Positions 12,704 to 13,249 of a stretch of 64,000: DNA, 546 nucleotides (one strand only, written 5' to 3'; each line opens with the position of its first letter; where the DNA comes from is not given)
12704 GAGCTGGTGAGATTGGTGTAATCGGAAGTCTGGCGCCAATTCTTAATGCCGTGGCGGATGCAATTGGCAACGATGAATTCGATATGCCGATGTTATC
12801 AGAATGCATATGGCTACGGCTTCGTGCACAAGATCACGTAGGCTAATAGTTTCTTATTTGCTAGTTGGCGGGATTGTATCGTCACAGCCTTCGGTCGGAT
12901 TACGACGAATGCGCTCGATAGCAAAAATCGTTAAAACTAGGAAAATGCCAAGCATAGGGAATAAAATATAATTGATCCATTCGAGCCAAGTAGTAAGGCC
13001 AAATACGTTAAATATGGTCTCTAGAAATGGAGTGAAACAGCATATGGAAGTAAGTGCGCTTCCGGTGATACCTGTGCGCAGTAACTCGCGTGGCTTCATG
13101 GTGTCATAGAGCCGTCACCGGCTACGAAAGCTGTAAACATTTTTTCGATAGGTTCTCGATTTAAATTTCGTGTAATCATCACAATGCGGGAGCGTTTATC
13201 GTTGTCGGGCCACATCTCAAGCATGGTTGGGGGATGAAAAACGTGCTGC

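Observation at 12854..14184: MerF-like two-TM protein translationally coupled to a His-rich COG0523 metallochaperone GTPase, outside any mer operon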

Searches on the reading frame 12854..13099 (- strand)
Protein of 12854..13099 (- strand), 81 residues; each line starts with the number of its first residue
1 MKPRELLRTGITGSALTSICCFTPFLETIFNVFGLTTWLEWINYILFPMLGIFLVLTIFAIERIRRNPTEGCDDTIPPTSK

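Call 3: search_protein_families(library=pfam, proteins=[window:12854-13099:-], max_evalue=1)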
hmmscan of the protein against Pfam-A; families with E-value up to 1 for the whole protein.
window:12854-13099:- (81 aa): 3 families
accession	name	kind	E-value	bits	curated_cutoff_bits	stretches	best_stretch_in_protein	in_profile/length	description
PF11431.13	Transport_MerF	-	1.6e-11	44.3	24.3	1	23-66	1-44/45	Membrane transport protein MerF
PF03203.19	MerC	-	0.0016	19.5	27.6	1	8-61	2-54/108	MerC mercury resistance protein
PF00517.22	GP41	-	0.13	12.6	29.6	1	25-61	133-168/197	Retroviral envelope protein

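Call 4: search_protein_families(library=ncbifam, proteins=[window:12854-13099:-], max_evalue=1)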
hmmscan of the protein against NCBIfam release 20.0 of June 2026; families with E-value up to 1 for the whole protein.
window:12854-13099:- (81 aa): 4 families
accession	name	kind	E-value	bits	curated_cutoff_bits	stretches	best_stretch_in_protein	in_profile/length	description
NF033565.0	trans_MerF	equivalog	6.8e-20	70.7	50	1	6-63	1-58/59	mercury resistance system transport protein MerF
NF033556.1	MerTP_fusion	equivalog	0.00024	20.8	180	1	10-61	2-53/186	mercuric transport protein MerTP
NF003433.0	PRK04949.1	equivalog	0.068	12.8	140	1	34-58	64-88/254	sulfate transporter CysZ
NF050066.1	LPSTprtrPglK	equivalog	0.21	9.9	1000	1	17-64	145-192/558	BC-type lipopolysaccharide transporter PglK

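Call 8: find_homologous_proteins(query=window:12854-13099:-, max_evalue=0.001)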
Query window:12854-13099:- (81 aa): 3 proteins with E <= 0.001 among 3 candidates.
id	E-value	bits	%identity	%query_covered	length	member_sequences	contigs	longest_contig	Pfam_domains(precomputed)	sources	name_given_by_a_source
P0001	1.3e-45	171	96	100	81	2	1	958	PF11431.14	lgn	-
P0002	5.0e-17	80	54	84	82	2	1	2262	PF11431.14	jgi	-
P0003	2.1e-9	55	45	85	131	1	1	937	PF11431.14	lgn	-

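Call 10: search_dna_similar(query=window:12854-13099:-, collection=plasmids, mode=protein, max_evalue=0.01, max_rows=30)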
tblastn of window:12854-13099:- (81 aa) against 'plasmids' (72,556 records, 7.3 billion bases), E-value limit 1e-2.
Records with a match: 268; places in all: 271; records where one place covers at least 80% of the query: 74.
Best place of each record, by identity: <60% 268.
By first word of the organism name: Klebsiella 71; Pseudomonas 35; Enterobacter 32; Phaeobacter 22; Enterococcus 13; Sulfitobacter 5; Roseovarius 5; Labrenzia 5; Burkholderia 4; Leisingera 4; and 48 more.
By predicted mobility (MOB-suite, as given by PLSDB): conjugative 157; non-mobilizable 65; mobilizable 46.
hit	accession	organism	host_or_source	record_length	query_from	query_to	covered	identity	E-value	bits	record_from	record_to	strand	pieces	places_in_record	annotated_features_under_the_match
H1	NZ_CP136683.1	Thalassospira lucentensis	Macrocystis pyrifera gametophyte,Whole ...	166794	1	81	100%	40.2%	1e-11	65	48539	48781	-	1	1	merF: mercury resistance system transport protein MerF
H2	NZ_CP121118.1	Roseinatronobacter sp. S2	cell culture,Alkaline Spring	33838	5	70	81%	45.5%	2e-12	67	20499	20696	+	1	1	merF: mercury resistance system transport protein MerF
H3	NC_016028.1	Komagataeibacter medellinensis NBRC 3288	-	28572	1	66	81%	45.5%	5e-12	66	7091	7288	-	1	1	merF: mercury resistance system transport protein MerF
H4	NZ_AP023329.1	Acetobacter aceti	-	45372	1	66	81%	45.5%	5e-12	66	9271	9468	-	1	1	merF: mercury resistance system transport protein MerF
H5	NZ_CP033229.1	Sphingobium yanoikuyae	Mixed culture,wastewater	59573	1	66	81%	45.5%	5e-12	66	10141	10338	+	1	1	merF: mercury resistance system transport protein MerF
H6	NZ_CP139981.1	Sphingobium yanoikuyae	-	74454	1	66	81%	45.5%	5e-12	66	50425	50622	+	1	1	merF: mercury resistance system transport protein MerF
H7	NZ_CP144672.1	Sphingomonas sp. gentR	other,gentamicin working solution ...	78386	1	66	81%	45.5%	5e-12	66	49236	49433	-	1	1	merF: mercury resistance system transport protein MerF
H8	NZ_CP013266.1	Sphingobium baderi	cell culture,soil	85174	1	66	81%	45.5%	5e-12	66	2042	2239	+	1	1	merF: mercury resistance system transport protein MerF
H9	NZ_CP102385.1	Sphingopyxis sp. DBS4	soil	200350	1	66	81%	45.5%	5e-12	66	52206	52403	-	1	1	merF: mercury resistance system transport protein MerF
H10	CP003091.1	Burkholderia sp. YI23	-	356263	1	66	81%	45.5%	5e-12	66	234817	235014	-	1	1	hypothetical protein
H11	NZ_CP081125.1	Sulfitobacter sp. S190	-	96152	1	81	100%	36.4%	2e-7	53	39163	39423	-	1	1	merF: mercury resistance system transport protein MerF | GDCCVxC domain-containing (seleno)protein | hypothetical protein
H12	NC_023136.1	Leisingera methylohalidivorans DSM 14336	Seawater collected from a tide pool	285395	4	61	72%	50.0%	7e-12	66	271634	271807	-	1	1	merF: mercury resistance system transport protein MerF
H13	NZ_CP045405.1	Roseovarius sp. THAF9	pure culture,Surface of a polyethylene ...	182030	4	66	78%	46.0%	7e-7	76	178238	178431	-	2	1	none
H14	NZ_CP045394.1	Roseovarius sp. THAF27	pure culture,Surface of a polyethylene ...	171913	4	66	78%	46.0%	7e-7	76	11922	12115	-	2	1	none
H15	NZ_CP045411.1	Roseovarius sp. THAF8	pure culture,Surface of a polyethylene ...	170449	4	66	78%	46.0%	7e-7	76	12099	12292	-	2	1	none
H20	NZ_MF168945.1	Pseudomonas aeruginosa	-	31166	3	66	79%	45.3%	9e-11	62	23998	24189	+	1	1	merF: mercury resistance system transport protein MerF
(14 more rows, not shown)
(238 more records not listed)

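Call 12: find_related_loci(query=A1, collection=genome_contigs, flank=5000)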
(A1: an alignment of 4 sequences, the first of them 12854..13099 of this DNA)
Query A1 (81 aa) in genome_contigs; peptide patterns used: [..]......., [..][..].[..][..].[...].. (x = any residue, [..] = any of these).
192 stretches matched a pattern; 127 encode a relative of the query (tblastn E <= 1e-3); the best 80 are kept; 80 distinct loci.
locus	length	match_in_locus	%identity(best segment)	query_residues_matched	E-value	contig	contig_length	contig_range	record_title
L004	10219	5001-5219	52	1-73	1e-23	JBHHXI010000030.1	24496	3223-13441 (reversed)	MAG: Rhodospirillales bacterium isolate D_2_bin.24 NODE_559_length_24496_cov_10.644695, whole genome shotgun sequence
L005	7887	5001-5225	48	1-75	2e-22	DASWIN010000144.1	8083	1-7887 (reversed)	MAG TPA_asm: Nitrospiraceae bacterium isolate SMAG_U2870 k141_1968551, whole genome shotgun sequence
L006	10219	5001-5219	51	1-73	4e-22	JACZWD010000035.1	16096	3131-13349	MAG: Proteobacteria bacterium isolate B1T1B11 B1T1B11_NODE545, whole genome shotgun sequence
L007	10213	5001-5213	46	2-72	4e-21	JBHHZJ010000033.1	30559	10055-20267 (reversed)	MAG: Kiloniellaceae bacterium isolate Maj_1_bin.32 NODE_581_length_30559_cov_16.271473, whole genome shotgun sequence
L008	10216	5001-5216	44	1-72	6e-20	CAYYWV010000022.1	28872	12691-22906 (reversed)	MAG TPA_asm: uncultured Alphaproteobacteria bacterium isolate SRP216583_co2_152 genome assembly, contig: NODE_975_length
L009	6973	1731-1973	44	1-76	5e-19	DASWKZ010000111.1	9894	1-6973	MAG TPA_asm: Alphaproteobacteria bacterium isolate SMAG_U2935 k141_3390905, whole genome shotgun sequence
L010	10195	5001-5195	48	4-68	6e-19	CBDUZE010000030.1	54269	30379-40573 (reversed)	MAG TPA_asm: uncultured Alphaproteobacteria bacterium isolate SRR22302348_concoct_16 genome assembly, contig: ERZ2507359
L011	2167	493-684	48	5-68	6e-19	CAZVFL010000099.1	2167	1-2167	MAG TPA_asm: uncultured Thalassospiraceae bacterium isolate binchicken_co202_61 genome assembly, contig: NODE_6194_lengt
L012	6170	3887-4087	48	1-67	5e-19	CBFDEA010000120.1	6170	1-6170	MAG TPA_asm: uncultured Rhodospirillaceae bacterium isolate SRR26215676_concoct_181 genome assembly, contig: ERZ25073495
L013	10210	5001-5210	41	1-70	9e-19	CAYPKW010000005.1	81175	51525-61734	MAG TPA_asm: uncultured Rhodospirillaceae bacterium isolate SRP119689_co1_13 genome assembly, contig: NODE_293_length_81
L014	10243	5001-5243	36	1-81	9e-19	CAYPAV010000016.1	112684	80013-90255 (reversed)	MAG TPA_asm: uncultured Rhodospirillaceae bacterium isolate SRP200020_co5_212 genome assembly, contig: NODE_207_length_1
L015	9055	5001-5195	51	1-65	2e-18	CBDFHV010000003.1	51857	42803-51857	MAG: Rhodospirillales bacterium isolate fdb9ddf0-d161-4023-a233-fb38a48c8877 genome assembly, contig: contig_3, whole ge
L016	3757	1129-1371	38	1-81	1e-18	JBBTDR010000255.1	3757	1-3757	MAG: Nitrospinota bacterium isolate H14-bin062_1 H14_bin062_1_000000000255, whole genome shotgun sequence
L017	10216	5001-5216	46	1-70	2e-18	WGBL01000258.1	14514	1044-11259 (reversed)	MAG: Hyphomicrobiales bacterium isolate S144_23 k151_373459, whole genome shotgun sequence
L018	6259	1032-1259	52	1-77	2e-18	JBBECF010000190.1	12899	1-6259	MAG: Dongiaceae bacterium isolate LejiaF_69_107 Lejia_F_6798_length_12899_cov_64, whole genome shotgun sequence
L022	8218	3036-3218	54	1-61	9e-18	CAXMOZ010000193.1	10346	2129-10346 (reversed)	MAG: uncultured Acidimicrobiia bacterium isolate 07C-BC-St04_bin.28.orig genome assembly, contig: k141_3366221, whole ge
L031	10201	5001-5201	45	1-66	4e-17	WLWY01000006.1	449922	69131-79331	MAG: Alphaproteobacteria bacterium isolate MH-Pat-all_autometa_1-15 scf7180000017542.449922, whole genome shotgun sequen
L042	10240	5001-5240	36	6-80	3e-16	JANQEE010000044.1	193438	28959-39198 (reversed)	MAG: Minwuiaceae bacterium isolate PL23a_bin.115 k99_1368310, whole genome shotgun sequence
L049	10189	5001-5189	44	1-63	7e-16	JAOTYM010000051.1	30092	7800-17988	MAG: Gammaproteobacteria bacterium isolate 21_Jan_SF_Bin47 21_Jan_SF_Bin47_scaffold_773_c1, whole genome shotgun sequenc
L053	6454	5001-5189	49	1-63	3e-15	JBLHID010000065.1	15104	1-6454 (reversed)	MAG: Polaribacter sp. isolate 3300054975_95 Ga0535640_0004202, whole genome shotgun sequence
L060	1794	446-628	46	1-61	1e-14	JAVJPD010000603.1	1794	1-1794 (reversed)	MAG: Rhodospirillales bacterium isolate A1-SPW-39 k141_33104, whole genome shotgun sequence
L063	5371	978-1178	40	1-67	7e-14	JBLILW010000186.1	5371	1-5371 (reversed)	MAG: Urechidicola sp. isolate 3300054693_38 Ga0535663_0025197, whole genome shotgun sequence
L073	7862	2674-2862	38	5-67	3e-13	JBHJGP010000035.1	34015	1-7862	MAG: Geminicoccaceae bacterium isolate sb_S12C3206 S12Ck141_981700, whole genome shotgun sequence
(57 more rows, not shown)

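Call 13: get_annotated_region(hit=H20, flank=4000)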
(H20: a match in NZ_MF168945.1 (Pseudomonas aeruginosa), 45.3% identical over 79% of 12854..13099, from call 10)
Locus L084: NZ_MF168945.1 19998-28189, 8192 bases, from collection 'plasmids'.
description: Pseudomonas aeruginosa strain FFUP_PS_35 plasmid pJB35, complete sequence
organism: Pseudomonas aeruginosa (NCBI taxid 287)
taxonomy: Bacteria; Pseudomonadota; Gammaproteobacteria; Pseudomonadales; Pseudomonadaceae; Pseudomonas; Pseudomonas aeruginosa
host: -; source: -; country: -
typing (MOB-suite, as given by PLSDB): conjugative; replicon rep_cluster_995; relaxase MOBQ; mating-pair formation MPF_T
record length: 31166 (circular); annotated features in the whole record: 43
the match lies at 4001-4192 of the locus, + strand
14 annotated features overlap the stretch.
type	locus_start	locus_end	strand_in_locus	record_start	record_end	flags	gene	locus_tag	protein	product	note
CDS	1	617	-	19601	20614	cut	-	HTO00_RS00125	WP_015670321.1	replication protein RepA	-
CDS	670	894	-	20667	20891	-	-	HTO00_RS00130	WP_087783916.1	chromosome partitioning protein ParB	-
CDS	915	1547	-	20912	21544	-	parA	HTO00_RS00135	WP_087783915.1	ParA family partition ATPase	-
CDS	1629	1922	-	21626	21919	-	-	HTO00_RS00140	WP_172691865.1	hypothetical protein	-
CDS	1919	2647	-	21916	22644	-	-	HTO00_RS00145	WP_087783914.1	recombinase family protein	GO:0006310 - DNA recombination [Evidence IEA]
CDS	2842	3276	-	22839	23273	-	merR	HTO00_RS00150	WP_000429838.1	Hg(II)-responsive transcriptional regulator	-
CDS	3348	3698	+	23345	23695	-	merT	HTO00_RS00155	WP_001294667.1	mercuric ion transporter MerT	-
CDS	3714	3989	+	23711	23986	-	merP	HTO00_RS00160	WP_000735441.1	mercury resistance system periplasmic binding protein MerP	-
predicted_resistance_gene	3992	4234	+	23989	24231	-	merF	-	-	mercury resistance system transport protein MerF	predicted by amrfinderplus; class MERCURY; identity 100.0%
CDS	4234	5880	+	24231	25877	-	merA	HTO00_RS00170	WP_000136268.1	mercury(II) reductase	-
predicted_resistance_gene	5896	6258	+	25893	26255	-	merD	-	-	mercury resistance co-regulator MerD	predicted by amrfinderplus; class MERCURY; identity 98.35%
predicted_resistance_gene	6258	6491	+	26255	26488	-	merE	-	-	broad-spectrum mercury transporter MerE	predicted by amrfinderplus; class MERCURY; identity 100.0%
CDS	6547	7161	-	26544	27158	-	-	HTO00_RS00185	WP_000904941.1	recombinase family protein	GO:0006310 - DNA recombination [Evidence IEA]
CDS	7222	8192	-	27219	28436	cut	-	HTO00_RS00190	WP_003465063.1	TniQ family protein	-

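Call 16: find_related_loci(query=A1, collection=metagenome_contigs, flank=5000)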
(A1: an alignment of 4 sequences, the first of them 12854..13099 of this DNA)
Query A1 (81 aa) in metagenome_contigs; peptide patterns used: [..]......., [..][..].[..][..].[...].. (x = any residue, [..] = any of these).
358 stretches matched a pattern; 217 encode a relative of the query (tblastn E <= 1e-3); the best 80 are kept; 80 distinct loci.
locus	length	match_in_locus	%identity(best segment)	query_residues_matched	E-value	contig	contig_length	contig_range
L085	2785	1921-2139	51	1-73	1e-23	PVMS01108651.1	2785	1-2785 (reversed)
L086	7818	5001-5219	51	1-73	1e-23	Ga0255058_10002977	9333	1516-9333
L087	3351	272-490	52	1-73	7e-23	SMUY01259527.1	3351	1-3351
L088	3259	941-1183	46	1-81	9e-23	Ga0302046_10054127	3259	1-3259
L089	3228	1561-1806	48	1-80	5e-22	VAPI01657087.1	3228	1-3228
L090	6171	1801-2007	48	1-69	1e-21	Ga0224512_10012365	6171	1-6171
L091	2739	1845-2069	48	1-75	1e-21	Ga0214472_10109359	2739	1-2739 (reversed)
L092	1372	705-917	52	4-74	2e-21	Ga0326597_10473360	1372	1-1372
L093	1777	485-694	50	1-70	5e-21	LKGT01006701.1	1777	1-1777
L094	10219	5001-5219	51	1-73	6e-21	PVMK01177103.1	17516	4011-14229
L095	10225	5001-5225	43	1-75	6e-21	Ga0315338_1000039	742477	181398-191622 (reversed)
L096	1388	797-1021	44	1-75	7e-21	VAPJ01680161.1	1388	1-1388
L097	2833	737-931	51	4-68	1e-20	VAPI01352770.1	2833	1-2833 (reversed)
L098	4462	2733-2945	48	4-74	1e-20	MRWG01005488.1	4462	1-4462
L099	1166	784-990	46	2-70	2e-20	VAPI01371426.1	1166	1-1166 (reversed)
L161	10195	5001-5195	43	1-65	7e-16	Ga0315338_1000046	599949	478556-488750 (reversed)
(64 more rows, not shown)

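Call 20: find_encoding_contigs(protein=P0001, flank=5000, max_places=4)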
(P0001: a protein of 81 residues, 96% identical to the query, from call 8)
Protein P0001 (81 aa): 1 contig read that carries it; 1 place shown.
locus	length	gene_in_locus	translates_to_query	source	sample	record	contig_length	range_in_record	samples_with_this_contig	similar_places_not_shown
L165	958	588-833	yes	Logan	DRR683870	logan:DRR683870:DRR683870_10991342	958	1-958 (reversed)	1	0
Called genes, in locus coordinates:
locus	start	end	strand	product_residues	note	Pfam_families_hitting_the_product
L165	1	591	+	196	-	?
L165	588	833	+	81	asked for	PF11431:Transport_MerF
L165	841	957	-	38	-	?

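Call 21: find_encoding_contigs(protein=P0002, flank=5000, max_places=4)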
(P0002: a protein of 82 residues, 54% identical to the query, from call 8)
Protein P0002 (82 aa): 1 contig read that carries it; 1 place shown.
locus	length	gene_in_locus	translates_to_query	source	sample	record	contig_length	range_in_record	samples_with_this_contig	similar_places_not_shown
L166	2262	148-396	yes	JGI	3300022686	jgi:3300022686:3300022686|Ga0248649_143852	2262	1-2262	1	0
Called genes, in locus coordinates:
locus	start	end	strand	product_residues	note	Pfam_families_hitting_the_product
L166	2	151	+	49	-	?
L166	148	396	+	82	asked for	PF11431:Transport_MerF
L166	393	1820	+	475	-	PF00890:FAD_binding_2 (faint), PF01134:GIDA, PF03486:HI0933_like (faint), PF07992:Pyr_redox_2, PF12831:FAD_oxidored (weak), PF13738:Pyr_redox_3 (weak), PF00070:Pyr_redox, PF02852:Pyr_redox_dim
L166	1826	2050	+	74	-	-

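Call 30: find_homologous_proteins(query=A3, max_evalue=0.001)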
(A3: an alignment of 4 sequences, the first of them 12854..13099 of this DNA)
Query A3 (4 sequences) (81 aa, profile of the alignment): 21 proteins with E <= 0.001 among 41 candidates.
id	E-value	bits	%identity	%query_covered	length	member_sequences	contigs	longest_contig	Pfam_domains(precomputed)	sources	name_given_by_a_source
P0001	3.5e-45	170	96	100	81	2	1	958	PF11431.14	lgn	-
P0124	3.0e-42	160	63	83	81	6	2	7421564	PF11431.14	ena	-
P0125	1.7e-39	152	64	83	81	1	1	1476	PF11431.14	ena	-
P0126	7.7e-37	143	66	86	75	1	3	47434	PF11431.14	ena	-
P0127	1.8e-36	142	58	100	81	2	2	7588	PF11431.14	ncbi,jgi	jgi:mercuric ion transport protein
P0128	7.3e-36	140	64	86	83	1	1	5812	PF11431.14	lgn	-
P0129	3.5e-35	138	56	99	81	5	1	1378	PF11431.14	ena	-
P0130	9.6e-35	136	56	100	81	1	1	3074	PF11431.14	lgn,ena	-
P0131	7.8e-34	133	56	100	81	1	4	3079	PF11431.14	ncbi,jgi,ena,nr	ncbi:MAG: mercury resistance system transport protein MerF [Pirellulaceae bacterium]|jgi:mercuric io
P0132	5.4e-30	121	65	77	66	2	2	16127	PF11431.14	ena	-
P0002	3.0e-21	93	54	84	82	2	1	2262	PF11431.14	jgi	-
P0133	4.3e-20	89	49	83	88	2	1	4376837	PF03203.20,PF11431.14,PF02411.21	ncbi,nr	ncbi:Mercuric transport protein [Aromatoleum bremense]|nr:Mercuric transport protein [Aromatoleum br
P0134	2.8e-15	74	39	91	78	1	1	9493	PF11431.14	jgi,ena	-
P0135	5.2e-15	73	39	86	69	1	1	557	PF11431.14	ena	-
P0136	1.0e-14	72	34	94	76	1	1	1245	PF11431.14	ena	-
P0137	3.4e-14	70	42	83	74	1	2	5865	PF11431.14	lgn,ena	-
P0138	2.4e-13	68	44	88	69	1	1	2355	PF11431.14,PF02411.21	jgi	-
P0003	1.2e-12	66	45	85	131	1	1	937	PF11431.14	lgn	-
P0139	2.9e-12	64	43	78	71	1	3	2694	PF11431.14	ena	-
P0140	2.8e-11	61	52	62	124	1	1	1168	PF11431.14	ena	-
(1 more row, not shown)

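Call 32: find_encoding_contigs(protein=P0126, flank=6000, max_places=3)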
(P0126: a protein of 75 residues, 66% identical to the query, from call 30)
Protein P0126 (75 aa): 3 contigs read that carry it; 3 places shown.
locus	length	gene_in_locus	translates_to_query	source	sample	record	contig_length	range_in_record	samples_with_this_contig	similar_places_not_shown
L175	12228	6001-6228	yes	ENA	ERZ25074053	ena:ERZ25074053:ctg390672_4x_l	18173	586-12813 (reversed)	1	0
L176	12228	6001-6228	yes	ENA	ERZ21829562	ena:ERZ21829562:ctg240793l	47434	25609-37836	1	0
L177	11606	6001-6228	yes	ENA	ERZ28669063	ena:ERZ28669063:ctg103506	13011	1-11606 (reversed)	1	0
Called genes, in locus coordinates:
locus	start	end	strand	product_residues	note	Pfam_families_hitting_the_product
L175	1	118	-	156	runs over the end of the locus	PF01252:Peptidase_A8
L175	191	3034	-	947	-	PF00133:tRNA-synt_1, PF01406:tRNA-synt_1e (faint), PF09334:tRNA-synt_1g, PF01921:tRNA-synt_1f (weak), PF08264:Anticodon_1, PF06827:zf-FPG_IleRS (weak)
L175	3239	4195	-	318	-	PF06574:FAD_syn, PF01687:Flavokinase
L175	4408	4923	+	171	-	PF01475:FUR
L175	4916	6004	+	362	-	PF02492:cobW, PF07683:CobW_C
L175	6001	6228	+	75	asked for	PF11431:Transport_MerF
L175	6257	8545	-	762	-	PF01315:Ald_Xan_dh_C, PF02738:MoCoBD_1, PF20256:MoCoBD_2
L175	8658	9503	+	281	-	PF04116:FA_hydroxylase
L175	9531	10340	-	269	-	PF04248:NTP_transf_9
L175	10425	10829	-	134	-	PF14248:DUF4345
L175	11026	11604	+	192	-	-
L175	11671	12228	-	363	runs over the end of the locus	PF13505:OMP_b-brl, PF01617:Surface_Ag_2 (weak), PF00691:OmpA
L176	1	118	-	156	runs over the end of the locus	PF01252:Peptidase_A8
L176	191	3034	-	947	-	PF00133:tRNA-synt_1, PF01406:tRNA-synt_1e (faint), PF09334:tRNA-synt_1g, PF01921:tRNA-synt_1f (weak), PF08264:Anticodon_1, PF06827:zf-FPG_IleRS (weak)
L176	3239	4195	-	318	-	PF06574:FAD_syn, PF01687:Flavokinase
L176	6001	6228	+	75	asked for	PF11431:Transport_MerF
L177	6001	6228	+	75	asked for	PF11431:Transport_MerF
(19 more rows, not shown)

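Call 33: find_encoding_contigs(protein=P0128, flank=6000, max_places=3)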
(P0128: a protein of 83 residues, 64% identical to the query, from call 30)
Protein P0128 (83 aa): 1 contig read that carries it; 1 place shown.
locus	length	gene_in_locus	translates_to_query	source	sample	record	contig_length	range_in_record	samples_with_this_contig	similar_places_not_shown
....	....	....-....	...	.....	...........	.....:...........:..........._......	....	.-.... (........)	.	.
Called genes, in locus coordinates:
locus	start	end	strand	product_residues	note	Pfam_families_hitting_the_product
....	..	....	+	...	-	-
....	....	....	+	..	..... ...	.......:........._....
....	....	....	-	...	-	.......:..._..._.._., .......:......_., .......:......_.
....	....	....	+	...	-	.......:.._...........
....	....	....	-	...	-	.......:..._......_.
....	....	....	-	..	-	?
